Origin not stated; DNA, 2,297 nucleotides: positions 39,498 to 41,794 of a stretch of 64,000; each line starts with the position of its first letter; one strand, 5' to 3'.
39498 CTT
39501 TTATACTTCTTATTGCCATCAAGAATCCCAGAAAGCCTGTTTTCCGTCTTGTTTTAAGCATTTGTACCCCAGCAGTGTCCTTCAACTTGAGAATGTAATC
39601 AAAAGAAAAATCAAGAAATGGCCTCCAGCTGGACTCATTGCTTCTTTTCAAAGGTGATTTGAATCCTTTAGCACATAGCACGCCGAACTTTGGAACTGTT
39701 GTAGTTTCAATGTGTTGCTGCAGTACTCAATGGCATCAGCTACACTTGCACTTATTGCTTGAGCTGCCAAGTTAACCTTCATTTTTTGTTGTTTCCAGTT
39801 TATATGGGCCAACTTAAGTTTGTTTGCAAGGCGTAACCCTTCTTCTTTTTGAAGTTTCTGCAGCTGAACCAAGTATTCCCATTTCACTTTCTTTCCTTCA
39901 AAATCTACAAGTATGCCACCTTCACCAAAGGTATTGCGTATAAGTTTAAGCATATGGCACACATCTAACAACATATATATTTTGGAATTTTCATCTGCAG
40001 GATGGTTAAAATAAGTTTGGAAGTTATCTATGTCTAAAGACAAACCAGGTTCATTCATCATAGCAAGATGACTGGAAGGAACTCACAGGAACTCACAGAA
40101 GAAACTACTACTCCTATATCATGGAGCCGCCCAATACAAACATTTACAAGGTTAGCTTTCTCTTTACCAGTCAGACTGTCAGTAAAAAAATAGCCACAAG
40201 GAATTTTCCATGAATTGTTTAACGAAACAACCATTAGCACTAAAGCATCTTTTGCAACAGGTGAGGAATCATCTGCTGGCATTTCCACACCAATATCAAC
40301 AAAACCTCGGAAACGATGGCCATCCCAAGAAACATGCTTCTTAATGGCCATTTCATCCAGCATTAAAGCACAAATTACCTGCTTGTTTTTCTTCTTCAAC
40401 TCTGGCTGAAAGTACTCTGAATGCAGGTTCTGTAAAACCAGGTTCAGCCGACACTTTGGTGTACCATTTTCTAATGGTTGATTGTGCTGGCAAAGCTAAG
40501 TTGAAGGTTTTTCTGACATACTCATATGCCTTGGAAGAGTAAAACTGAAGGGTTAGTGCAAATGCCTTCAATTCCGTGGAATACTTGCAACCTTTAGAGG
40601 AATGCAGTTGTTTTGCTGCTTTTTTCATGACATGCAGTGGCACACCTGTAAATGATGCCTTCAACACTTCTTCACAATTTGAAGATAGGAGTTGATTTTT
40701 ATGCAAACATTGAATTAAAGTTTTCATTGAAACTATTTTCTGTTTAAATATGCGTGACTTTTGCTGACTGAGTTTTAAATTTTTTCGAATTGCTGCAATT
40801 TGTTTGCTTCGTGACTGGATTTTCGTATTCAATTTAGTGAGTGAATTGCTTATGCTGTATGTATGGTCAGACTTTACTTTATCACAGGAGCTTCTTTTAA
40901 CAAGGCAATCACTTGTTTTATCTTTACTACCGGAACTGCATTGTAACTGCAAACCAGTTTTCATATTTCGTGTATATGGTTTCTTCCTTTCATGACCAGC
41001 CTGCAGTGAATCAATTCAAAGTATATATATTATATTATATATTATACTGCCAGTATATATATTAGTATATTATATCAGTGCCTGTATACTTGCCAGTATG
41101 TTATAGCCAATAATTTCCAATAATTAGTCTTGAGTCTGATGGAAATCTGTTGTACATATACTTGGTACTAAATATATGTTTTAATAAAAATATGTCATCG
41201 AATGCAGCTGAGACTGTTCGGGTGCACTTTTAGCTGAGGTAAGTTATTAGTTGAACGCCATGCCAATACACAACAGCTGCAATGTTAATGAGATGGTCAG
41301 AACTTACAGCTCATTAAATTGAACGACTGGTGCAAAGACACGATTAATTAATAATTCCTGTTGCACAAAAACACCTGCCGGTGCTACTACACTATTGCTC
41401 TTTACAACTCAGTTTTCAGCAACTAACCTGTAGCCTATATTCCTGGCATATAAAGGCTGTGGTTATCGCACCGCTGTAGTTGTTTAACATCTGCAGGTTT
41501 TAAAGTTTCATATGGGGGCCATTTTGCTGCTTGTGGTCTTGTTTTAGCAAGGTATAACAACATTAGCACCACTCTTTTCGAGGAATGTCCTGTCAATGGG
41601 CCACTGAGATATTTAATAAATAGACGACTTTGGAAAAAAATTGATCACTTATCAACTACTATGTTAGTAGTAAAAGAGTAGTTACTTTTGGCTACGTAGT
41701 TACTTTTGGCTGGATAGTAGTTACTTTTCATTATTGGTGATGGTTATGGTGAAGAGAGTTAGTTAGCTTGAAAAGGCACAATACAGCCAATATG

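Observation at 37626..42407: P-element/THAP9-like transposon with ~110-bp terminal inverted repeats, inactivated by frameshifts including a 10-bp tandem duplication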

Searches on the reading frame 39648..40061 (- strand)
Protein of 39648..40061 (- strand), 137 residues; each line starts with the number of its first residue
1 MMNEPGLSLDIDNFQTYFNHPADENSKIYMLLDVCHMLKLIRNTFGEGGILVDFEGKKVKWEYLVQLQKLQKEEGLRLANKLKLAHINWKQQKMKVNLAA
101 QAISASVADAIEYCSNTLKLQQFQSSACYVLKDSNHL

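Call 5: search_protein_families(library=pfam, proteins=[window:39648-40061:-], max_evalue=0.1)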
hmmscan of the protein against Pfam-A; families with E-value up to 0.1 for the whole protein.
window:39648-40061:- (137 aa): 1 family
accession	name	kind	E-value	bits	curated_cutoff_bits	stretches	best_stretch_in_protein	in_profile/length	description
PF21788.2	TNP-like_GBD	-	1.9e-33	115.8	24.8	1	35-126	1-89/119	TNP-like, GTP-binding insertion domain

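Call 13: find_encoding_contigs(protein=window:39648-40061:-, flank=6000, max_places=10)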
Protein window:39648-40061:- (137 aa): no gene with exactly this product is on record in the collection.

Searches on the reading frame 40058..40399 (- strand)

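Call 5: search_protein_families(library=pfam, proteins=[window:40058-40399:-], max_evalue=0.1)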
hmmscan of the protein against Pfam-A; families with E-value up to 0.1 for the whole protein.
window:40058-40399:- (113 aa): 1 family
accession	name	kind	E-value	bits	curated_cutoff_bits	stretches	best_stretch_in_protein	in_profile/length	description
PF21787.3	TNP-like_RNaseH_N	-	1e-36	126.7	24.6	1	3-102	20-121/137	TNP-like, RNase H N-terminal domain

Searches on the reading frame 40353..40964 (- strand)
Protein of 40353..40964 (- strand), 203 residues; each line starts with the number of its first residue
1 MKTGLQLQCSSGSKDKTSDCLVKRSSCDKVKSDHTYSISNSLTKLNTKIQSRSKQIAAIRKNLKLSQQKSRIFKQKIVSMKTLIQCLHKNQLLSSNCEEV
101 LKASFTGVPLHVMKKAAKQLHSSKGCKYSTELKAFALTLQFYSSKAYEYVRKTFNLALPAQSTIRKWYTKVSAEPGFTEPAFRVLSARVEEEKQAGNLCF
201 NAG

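Call 5: search_protein_families(library=pfam, proteins=[window:40353-40964:-], max_evalue=0.1)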
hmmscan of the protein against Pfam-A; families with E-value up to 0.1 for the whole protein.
window:40353-40964:- (203 aa): 4 families
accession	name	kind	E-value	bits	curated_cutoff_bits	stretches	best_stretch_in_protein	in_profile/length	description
PF12017.13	Tnp_P_element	-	2.1e-25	89.4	23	1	87-167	2-73/73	Transposable element P transposase-like, HTH domain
PF03999.17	MAP65_ASE1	-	0.0029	16.9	26.9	1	24-124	54-156/477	Microtubule associated protein (MAP65/ASE1 family)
PF08537.15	NBP1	-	0.0074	16.3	25.8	1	19-76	171-225/330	Fungal Nap binding protein NBP1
PF07245.16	Phlebovirus_G2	-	0.029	13.8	22.9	1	5-75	244-313/324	Phlebovirus glycoprotein G2 fusion domain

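Call 15: find_encoding_contigs(protein=window:40353-40964:-, flank=6000, max_places=10)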
Protein window:40353-40964:- (203 aa): no gene with exactly this product is on record in the collection.

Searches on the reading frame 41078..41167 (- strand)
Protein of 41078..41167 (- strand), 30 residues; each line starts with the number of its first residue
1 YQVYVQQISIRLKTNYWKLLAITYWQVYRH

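Call 36: search_protein_families(library=pfam, proteins=[window:41078-41167:-], max_evalue=10)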
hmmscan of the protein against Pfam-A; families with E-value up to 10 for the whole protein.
seq(30 aa): 0 families

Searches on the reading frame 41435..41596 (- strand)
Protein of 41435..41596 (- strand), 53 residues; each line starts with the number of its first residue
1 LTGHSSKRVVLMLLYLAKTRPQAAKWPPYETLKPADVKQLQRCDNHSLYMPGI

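Call 5: search_protein_families(library=pfam, proteins=[window:41435-41596:-], max_evalue=0.1)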
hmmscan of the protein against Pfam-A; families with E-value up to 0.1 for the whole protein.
window:41435-41596:- (53 aa): 1 family
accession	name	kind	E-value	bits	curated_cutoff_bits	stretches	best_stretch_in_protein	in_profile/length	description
PF07584.16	BatA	-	0.02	15.7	25.9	1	10-44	19-55/77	Aerotolerance regulator N-terminal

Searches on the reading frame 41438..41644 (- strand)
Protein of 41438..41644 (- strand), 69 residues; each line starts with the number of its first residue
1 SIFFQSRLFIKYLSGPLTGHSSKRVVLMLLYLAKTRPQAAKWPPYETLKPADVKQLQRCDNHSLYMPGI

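Call 36: search_protein_families(library=pfam, proteins=[window:41438-41644:-], max_evalue=10)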
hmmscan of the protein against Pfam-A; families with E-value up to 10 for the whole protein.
seq(69 aa): 1 family
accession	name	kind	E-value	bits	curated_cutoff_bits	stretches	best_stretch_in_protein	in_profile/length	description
PF07584.16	BatA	-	0.039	14.8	25.9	1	26-60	19-55/77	Aerotolerance regulator N-terminal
